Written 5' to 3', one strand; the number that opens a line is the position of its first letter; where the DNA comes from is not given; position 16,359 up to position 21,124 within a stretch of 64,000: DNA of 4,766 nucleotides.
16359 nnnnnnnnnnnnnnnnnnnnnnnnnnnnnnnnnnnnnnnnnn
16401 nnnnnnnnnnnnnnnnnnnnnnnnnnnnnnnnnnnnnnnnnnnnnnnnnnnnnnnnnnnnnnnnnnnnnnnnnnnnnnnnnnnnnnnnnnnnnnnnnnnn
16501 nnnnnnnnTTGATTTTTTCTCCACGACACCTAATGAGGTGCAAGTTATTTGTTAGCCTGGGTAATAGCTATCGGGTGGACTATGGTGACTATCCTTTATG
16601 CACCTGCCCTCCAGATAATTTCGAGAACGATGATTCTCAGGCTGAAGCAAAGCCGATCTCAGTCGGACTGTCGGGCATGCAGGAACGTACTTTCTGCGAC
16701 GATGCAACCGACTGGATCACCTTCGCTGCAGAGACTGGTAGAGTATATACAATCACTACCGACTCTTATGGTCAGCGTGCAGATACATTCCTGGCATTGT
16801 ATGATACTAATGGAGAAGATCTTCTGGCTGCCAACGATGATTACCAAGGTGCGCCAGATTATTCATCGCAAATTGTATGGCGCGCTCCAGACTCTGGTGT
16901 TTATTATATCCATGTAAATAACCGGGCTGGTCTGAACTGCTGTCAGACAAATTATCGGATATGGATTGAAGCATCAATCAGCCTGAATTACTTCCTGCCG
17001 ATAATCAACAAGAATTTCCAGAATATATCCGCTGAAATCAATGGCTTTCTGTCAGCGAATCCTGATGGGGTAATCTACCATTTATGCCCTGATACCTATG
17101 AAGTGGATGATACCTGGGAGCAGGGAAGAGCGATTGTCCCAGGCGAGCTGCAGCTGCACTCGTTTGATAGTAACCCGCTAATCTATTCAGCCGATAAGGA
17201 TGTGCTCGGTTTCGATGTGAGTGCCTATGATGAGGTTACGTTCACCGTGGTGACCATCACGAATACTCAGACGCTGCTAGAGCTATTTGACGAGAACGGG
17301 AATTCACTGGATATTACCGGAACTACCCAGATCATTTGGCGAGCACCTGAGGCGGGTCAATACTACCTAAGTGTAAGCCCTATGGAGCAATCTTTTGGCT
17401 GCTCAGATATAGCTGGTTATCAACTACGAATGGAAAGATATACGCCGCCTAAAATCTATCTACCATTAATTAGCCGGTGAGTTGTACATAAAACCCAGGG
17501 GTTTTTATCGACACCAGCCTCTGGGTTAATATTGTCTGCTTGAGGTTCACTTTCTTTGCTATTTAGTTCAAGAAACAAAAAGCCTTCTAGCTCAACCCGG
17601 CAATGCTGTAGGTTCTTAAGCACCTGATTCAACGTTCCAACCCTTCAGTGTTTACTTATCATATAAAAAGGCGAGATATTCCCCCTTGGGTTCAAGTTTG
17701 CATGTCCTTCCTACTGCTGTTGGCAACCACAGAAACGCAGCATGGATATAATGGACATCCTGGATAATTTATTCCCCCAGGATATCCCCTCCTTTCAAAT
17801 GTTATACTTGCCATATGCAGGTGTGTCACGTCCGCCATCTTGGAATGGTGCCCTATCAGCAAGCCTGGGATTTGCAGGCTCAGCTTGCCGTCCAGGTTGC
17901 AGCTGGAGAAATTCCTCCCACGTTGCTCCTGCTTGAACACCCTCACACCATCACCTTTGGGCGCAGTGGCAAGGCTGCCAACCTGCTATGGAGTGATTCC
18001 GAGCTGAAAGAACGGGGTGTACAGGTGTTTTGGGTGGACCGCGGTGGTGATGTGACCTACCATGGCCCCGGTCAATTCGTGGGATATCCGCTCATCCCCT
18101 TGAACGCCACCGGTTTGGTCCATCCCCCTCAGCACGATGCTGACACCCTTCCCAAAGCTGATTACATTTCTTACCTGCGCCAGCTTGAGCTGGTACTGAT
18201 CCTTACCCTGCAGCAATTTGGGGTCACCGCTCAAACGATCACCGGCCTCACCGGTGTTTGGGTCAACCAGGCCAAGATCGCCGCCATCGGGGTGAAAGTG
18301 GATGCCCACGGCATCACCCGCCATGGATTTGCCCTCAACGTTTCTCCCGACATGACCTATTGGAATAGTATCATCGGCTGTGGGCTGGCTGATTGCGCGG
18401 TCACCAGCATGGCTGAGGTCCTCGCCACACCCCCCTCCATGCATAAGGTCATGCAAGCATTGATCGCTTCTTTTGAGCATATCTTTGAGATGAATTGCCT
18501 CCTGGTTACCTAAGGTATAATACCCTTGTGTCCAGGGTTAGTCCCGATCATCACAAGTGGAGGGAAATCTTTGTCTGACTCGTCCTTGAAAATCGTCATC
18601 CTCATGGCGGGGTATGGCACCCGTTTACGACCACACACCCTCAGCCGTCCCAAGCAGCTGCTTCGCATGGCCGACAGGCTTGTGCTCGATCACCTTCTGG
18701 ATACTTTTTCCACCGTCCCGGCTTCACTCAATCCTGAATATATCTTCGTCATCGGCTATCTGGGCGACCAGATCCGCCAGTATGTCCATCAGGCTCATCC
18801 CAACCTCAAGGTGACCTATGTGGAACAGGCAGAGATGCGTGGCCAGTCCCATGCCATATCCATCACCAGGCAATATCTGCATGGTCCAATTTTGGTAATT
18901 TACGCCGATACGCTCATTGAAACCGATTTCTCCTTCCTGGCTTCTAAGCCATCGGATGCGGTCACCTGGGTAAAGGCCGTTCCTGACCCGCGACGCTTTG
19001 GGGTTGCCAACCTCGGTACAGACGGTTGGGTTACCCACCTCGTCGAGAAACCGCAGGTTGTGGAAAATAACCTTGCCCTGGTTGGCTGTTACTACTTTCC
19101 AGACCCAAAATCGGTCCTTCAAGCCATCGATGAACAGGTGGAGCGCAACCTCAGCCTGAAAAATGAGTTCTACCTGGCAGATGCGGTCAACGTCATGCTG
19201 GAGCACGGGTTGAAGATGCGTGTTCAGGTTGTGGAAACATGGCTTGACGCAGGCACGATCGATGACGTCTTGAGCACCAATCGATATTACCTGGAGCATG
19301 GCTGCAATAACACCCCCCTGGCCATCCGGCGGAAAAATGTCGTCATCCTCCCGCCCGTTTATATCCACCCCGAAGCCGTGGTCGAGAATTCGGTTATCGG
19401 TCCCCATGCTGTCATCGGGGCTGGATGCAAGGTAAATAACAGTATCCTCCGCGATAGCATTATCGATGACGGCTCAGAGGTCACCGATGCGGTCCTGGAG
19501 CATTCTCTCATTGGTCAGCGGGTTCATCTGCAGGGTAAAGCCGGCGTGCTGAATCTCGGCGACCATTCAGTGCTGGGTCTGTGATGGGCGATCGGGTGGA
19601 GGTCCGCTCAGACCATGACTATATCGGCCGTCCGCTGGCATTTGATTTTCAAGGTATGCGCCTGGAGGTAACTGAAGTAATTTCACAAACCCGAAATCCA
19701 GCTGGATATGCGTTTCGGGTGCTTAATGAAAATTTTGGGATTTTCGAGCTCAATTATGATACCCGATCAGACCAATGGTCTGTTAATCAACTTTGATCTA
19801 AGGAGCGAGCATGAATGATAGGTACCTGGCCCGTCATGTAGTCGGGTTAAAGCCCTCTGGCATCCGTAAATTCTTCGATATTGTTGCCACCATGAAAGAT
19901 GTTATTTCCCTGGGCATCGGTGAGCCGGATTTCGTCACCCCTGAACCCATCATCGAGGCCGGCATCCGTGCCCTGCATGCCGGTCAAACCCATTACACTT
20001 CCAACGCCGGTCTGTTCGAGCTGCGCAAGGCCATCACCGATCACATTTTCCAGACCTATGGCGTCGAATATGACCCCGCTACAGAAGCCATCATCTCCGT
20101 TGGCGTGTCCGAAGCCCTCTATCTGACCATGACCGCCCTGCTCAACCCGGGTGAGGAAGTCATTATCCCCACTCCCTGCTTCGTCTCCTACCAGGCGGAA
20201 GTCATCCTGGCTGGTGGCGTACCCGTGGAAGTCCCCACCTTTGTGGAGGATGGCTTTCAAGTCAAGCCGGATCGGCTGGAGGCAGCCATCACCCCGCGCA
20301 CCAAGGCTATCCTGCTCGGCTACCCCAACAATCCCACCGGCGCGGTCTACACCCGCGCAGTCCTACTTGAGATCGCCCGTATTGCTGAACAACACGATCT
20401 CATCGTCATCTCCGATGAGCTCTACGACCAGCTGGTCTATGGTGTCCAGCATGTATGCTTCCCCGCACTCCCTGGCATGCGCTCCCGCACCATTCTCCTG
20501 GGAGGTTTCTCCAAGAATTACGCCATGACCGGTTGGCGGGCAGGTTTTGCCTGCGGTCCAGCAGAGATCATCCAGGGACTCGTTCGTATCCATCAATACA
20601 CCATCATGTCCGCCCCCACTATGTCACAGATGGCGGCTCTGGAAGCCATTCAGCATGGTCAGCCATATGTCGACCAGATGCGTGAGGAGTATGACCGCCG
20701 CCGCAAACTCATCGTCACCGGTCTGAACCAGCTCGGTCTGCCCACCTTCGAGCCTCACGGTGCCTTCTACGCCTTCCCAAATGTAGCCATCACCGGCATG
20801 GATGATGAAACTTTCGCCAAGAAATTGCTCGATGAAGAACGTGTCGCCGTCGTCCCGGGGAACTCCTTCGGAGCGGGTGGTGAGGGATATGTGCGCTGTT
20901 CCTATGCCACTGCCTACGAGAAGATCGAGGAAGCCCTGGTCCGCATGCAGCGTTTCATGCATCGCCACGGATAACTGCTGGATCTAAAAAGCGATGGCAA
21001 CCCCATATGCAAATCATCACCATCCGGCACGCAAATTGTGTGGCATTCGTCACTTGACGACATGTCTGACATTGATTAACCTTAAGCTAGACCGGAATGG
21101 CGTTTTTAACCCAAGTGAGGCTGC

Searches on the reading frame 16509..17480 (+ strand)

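Call 50: search_protein_families(library=pfam, proteins=[window:16509-17480:+])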
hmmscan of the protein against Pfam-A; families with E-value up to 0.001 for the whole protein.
window:16509-17480:+ (323 aa): 1 family
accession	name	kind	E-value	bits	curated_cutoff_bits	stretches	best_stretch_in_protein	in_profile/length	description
PF04151.21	PPC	-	1.5e-11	45.4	25.9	1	67-137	2-69/70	Bacterial pre-peptidase C-terminal domain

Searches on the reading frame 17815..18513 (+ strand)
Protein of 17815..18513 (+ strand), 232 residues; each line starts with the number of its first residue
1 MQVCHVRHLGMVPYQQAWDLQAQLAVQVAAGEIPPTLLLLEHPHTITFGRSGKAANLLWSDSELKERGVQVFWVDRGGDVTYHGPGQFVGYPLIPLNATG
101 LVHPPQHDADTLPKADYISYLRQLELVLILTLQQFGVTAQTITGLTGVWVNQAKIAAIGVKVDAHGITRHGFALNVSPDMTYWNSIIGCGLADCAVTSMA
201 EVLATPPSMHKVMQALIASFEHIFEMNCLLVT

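Call 50: search_protein_families(library=pfam, proteins=[window:17815-18513:+])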
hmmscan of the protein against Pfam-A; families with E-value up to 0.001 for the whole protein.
window:17815-18513:+ (232 aa): 1 family
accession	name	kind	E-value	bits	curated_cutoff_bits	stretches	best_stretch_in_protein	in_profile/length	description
PF21948.1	LplA-B_cat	-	4.1e-41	141.6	27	1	13-221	1-200/200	Lipoyl protein ligase A/B catalytic domain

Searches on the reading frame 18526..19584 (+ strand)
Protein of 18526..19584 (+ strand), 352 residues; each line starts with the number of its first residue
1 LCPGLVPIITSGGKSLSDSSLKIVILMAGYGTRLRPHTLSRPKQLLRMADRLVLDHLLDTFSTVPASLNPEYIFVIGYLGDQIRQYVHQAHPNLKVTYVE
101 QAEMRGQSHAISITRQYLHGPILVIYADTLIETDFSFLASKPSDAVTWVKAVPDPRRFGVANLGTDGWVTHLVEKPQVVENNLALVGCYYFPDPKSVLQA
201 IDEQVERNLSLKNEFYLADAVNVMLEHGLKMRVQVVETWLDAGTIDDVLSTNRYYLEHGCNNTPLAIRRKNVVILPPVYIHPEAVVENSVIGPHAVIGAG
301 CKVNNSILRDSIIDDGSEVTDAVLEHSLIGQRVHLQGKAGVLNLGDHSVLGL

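Call 50: search_protein_families(library=pfam, proteins=[window:18526-19584:+])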
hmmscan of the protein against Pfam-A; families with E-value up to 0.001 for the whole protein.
window:18526-19584:+ (352 aa): 6 families
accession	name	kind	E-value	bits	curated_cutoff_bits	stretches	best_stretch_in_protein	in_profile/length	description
PF00483.29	NTP_transferase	-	2.4e-24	86.7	21.2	1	23-256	2-243/245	Nucleotidyl transferase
PF25084.1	LbH_EIF2B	-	1.5e-08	35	54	1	254-336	4-88/105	EIF2B subunit epsilon LbH domain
PF24894.1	Hexapep_GlmU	-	1e-06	29.2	23.3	0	271-308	34-71/104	GlmU-like, C-terminal hexapeptide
PF12804.13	NTP_transf_3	-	2.4e-05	25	27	1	24-129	2-96/160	MobA-like NTP transferase domain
PF00132.30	Hexapep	-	2.4e-05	24.3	27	1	271-305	1-36/36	Bacterial transferase hexapeptide (six repeats)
PF25247.1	LbH_GLGC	-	3.6e-05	24.2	27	0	302-339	7-44/135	GLGC left-handed parallel beta-helix domain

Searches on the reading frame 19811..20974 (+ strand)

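Call 50: search_protein_families(library=pfam, proteins=[window:19811-20974:+])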
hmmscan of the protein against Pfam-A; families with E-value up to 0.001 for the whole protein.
window:19811-20974:+ (387 aa): 3 families
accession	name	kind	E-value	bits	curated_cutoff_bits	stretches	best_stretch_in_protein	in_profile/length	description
PF00155.27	Aminotran_1_2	-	3.6e-71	240.7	19.7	1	29-377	1-359/361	Aminotransferase class I and II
PF01041.23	DegT_DnrJ_EryC1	-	1.2e-11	44.9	19.8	1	97-202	46-145/360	DegT/DnrJ/EryC1/StrS aminotransferase family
PF01053.26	Cys_Met_Meta_PP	-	0.00033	19.7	27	1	95-203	73-174/381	Cys/Met metabolism PLP-dependent enzyme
